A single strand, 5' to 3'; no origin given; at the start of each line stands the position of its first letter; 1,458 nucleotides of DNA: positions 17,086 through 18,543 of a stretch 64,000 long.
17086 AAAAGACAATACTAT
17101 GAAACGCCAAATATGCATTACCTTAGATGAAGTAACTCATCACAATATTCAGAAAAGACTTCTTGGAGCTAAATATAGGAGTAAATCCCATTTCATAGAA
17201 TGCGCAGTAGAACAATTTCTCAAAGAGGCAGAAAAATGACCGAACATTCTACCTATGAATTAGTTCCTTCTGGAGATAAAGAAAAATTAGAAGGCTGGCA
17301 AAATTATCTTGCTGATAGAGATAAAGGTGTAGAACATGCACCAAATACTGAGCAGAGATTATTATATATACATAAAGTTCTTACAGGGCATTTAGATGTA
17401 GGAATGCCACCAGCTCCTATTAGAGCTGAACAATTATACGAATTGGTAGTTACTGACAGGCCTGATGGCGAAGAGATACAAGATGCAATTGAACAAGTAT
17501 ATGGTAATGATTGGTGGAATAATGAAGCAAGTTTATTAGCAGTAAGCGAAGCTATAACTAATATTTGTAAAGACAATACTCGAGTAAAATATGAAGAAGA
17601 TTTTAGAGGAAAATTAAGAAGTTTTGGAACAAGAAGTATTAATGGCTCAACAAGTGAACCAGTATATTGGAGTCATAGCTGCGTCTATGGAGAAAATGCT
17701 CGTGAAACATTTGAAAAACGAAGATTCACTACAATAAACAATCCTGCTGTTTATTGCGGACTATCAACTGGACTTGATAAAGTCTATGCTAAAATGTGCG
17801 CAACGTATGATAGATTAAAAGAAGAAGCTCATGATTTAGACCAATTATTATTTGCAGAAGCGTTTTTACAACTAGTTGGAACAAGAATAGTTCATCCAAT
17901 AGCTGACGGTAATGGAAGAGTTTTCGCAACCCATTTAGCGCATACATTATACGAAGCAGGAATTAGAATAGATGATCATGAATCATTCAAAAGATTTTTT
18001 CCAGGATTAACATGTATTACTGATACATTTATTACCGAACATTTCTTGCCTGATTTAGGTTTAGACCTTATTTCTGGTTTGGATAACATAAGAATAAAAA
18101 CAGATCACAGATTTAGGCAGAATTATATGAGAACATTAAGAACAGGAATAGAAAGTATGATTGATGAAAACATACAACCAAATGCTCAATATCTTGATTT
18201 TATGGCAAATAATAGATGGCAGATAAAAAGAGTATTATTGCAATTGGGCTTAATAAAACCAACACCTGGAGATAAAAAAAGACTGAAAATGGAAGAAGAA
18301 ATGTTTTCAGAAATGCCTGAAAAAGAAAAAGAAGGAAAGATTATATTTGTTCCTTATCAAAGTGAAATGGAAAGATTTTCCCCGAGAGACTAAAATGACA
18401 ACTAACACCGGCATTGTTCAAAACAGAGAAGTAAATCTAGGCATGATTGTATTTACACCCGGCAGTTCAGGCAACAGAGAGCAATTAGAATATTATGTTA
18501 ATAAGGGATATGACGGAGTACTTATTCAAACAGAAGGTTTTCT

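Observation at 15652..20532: Accessory island of stacked toxin-antitoxin-like modules with a translationally coupled RHH-Fic-unknown trio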

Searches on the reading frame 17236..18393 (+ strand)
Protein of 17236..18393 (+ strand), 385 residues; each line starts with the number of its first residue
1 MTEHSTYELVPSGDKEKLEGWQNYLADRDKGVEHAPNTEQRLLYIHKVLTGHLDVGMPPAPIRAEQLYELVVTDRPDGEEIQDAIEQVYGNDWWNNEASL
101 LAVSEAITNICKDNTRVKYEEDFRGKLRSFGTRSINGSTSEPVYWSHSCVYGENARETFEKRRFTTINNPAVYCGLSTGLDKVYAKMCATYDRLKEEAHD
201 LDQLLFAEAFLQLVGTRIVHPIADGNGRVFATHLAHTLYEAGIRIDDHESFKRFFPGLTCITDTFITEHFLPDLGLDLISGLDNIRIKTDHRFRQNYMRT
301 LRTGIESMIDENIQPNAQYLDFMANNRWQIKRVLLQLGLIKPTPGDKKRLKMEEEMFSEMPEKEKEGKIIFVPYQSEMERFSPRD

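Call 5: search_protein_families(library=pfam, max_evalue=0.1, proteins=[window:17236-18393:+])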
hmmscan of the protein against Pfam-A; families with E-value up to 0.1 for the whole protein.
window:17236-18393:+ (385 aa): 0 families

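Call 6: search_protein_families(library=ncbifam, max_evalue=1, proteins=[window:17236-18393:+])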
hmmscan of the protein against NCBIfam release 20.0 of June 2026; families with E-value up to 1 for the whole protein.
window:17236-18393:+ (385 aa): 1 family
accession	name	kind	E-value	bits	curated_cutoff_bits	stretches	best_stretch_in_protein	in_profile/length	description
NF047918.2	MetA_acetyl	exception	0.12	11.7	460.5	1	283-370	18-105/302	homoserine O-acetyltransferase MetA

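Call 7: search_protein_families(library=padloc, max_evalue=1, proteins=[window:17236-18393:+])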
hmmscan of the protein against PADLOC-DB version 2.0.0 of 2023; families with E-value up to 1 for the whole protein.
window:17236-18393:+ (385 aa): 1 family
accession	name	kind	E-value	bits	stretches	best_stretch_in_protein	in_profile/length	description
PDLC04838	PDC-S04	-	0.0022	15.8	1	190-247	111-171/209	-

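Call 8: search_solved_structures(query=window:17236-18393:+, max_evalue=10, show_alignments=3)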
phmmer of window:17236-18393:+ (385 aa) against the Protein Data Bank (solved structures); distinct sequences matched with E-value up to 10: 0.

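Call 11: find_homologous_proteins(query=window:17236-18393:+, max_evalue=0.001)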
Query window:17236-18393:+ (385 aa): 2 proteins with E <= 0.001 among 1754 candidates.
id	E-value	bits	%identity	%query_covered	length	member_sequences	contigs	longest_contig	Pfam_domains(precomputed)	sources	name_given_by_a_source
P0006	7.9e-265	896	100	100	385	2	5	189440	-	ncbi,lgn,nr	ncbi:hypothetical protein HYY69_02270 [Candidatus Woesearchaeota archaeon]|nr:hypothetical protein [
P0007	1.1e-166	572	64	99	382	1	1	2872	-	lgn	-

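Call 25: find_homologous_proteins(query=A2, max_evalue=10)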
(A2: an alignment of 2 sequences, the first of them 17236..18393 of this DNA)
Query A2 (2 sequences) (385 aa, profile of the alignment): 2 proteins with E <= 10 among 3973 candidates.
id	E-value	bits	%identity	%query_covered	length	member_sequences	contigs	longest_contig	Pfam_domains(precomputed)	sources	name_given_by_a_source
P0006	4.2e-248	840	100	100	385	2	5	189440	-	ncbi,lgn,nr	ncbi:hypothetical protein HYY69_02270 [Candidatus Woesearchaeota archaeon]|nr:hypothetical protein [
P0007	4.1e-245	831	64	99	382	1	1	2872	-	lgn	-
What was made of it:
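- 17236..18393 (+): Fic-like protein (385 aa). The motif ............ is at nt 17893-17928. Only one homologue was found among 5.8 billion proteins (calls 11, 25).
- Tried and rejected: A second homologue search with the two-sequence profile at E up to 10 found nothing new (call 25).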

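Call 28: search_protein_families(library=pfam, max_evalue=10, proteins=[window:17236-18393:+, P0007])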
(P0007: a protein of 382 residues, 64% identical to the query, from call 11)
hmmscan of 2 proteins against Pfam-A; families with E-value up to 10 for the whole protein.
window:17236-18393:+ (385 aa): 0 families

P0007 (382 aa): 1 family
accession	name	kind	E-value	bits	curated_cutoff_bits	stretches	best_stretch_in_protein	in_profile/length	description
PF02661.23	Fic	-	0.019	16.2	24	1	186-234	45-89/93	Fic/DOC family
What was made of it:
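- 17236..18393 (+): The orthologue P0007 hits Pfam Fic at E 0.019, 16 bits, below the cut-off (call 28).
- On Fic/Doc (Fido) family - 385-aa protein: The orthologue P0007 scores 16.2 bits, E 0.019 (call 28).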

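Call 29: search_protein_families(library=phrogs, max_evalue=1, proteins=[window:17236-18393:+])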
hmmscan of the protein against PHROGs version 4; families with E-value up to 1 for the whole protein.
window:17236-18393:+ (385 aa): 2 families
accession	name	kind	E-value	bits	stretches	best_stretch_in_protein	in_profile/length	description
phrog_12747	-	unknown function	0.053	14.1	1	218-247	136-165/211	-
phrog_36040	-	unknown function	0.25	12.7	1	246-268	29-51/55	-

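Call 34: predict_structure(alignment_id=A2)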
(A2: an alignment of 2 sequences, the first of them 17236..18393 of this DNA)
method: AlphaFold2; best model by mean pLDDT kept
length: 385 residues; sequences in the alignment: 2
mean_pLDDT: 38.1   pTM: 0.24
mean pLDDT of the five models: 38.1, 37.9, 37.5, 37.1, 36.5
residues with pLDDT >= 90: 0; 70-90: 18; 50-70: 24; < 50: 343
segments of 3 or more residues with pLDDT < 50: 1-195, 198-327, 329-331, 337-339, 366-369, 382-385
pLDDT, mean of each block of 10 residues (from residue 1): 25 38 39 34 38 32 33 32 39 35 35 29 27 33 27 25 23 31 44 47 42 39 33 37 37 32 29 31 34 40 37 36 47 49 72 75 55 52 41
secondary structure, 60 per line:
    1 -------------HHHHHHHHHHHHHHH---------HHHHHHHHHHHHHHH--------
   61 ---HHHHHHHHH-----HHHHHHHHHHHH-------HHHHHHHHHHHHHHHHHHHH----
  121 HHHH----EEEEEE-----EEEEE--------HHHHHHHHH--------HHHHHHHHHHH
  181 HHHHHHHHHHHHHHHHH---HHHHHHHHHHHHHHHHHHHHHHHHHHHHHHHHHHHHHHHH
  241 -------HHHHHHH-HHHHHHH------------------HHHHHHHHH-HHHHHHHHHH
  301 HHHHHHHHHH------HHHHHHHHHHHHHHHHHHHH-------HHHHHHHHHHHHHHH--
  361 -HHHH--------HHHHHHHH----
elements in order: H14-28 H38-52 H64-72 H78-89 H97-116 H121-124 E129-134 E140-144 H153-161 H170-197 H201-240 H248-254 H256-262 H281-289 H291-310 H317-336 H344-358 H362-365 H374-381
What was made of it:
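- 17236..18393 (+): The AF2 model failed, pLDDT 38 (call 34).
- On Fic/Doc (Fido) family - 385-aa protein: The AF2 model has mean pLDDT 38 and is unusable (call 34).
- The Fic fold could not be modelled (call 34). The AF2 model failed (call 34).
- Tried and rejected: AF2 on the two-sequence alignment failed (call 34), so no fold search was run on it.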

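Call 35: search_solved_structures(query=A2, max_evalue=10, show_alignments=4)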
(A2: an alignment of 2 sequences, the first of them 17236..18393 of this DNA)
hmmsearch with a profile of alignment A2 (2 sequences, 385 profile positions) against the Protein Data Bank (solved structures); distinct sequences matched with E-value up to 10: 2.
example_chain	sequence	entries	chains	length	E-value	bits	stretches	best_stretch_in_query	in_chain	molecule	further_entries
9e2h_A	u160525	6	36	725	0.5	12.2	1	233-359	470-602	Variediene synthase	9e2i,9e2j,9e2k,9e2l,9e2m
6sku_A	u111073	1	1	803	0.63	11.8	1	166-238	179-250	Phosphocholine transferase AnkX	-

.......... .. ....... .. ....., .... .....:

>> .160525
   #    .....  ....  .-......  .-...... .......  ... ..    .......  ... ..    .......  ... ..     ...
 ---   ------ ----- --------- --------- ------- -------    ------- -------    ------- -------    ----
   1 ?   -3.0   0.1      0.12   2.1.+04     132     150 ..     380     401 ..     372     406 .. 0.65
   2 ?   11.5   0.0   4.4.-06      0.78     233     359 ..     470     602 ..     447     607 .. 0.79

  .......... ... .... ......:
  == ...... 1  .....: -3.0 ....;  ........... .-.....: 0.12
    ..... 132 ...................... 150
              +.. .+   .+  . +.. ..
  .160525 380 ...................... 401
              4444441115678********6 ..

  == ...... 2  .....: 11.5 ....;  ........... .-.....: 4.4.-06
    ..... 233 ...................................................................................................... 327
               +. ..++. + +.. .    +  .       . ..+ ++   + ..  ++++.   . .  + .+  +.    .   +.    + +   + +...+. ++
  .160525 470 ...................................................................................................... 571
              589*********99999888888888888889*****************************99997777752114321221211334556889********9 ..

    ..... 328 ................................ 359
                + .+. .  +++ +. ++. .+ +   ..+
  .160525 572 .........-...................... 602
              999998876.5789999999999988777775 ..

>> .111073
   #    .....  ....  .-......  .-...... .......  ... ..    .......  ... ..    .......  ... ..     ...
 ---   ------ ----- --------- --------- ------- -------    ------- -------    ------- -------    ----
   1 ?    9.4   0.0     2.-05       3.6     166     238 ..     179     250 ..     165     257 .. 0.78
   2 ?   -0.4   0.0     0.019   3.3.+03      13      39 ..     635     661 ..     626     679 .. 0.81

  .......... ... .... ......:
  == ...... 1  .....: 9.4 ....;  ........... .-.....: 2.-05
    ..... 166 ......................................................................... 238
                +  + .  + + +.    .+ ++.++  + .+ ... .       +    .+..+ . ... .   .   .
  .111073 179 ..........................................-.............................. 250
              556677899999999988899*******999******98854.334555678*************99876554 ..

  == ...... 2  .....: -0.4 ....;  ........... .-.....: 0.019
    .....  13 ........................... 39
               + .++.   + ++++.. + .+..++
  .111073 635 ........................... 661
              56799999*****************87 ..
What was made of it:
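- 17236..18393 (+): The profile aligns to the AnkX Fic motif at E 0.63 (call 35).
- Closest known: Fic/Doc. Same: The profile of the two orthologues aligns on the AnkX motif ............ (call 35).
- Three independent profile libraries align on the same segment (calls 7, 28, 35). Active Fic enzymes lacking the second Arg exist; the AnkX motif is shown in the call 35 alignment.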

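Call 69: search_dna_similar(query=window:17236-18393:+, collection=plasmids, mode=protein, max_evalue=1, max_rows=15)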
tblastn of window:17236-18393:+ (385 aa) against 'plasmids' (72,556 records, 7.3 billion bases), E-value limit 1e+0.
No match.
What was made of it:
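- Tried and rejected: Sequence searches gave nothing significant in Pfam, NCBIfam, PHROGs or PDB (calls 5, 6, 8, 28, 29, 35), nor by tblastn against plasmids (call 69).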

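Call 84: search_protein_families(library=padloc, max_evalue=0.1, proteins=[P0007])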
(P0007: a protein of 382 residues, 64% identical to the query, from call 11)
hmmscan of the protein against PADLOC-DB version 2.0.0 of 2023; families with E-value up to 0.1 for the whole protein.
P0007 (382 aa): 1 family
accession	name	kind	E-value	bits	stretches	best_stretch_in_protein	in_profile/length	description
PDLC04838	PDC-S04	-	0.00098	17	1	202-250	125-174/209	-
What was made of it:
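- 17236..18393 (+): PADLOC PDC-S04 E 0.002 and 0.001 (calls 7, 84).
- Weak hits to Pfam Fic, the AnkX Fic domain and PDC-S04 all centre on the motif (calls 7, 28, 35, 84).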
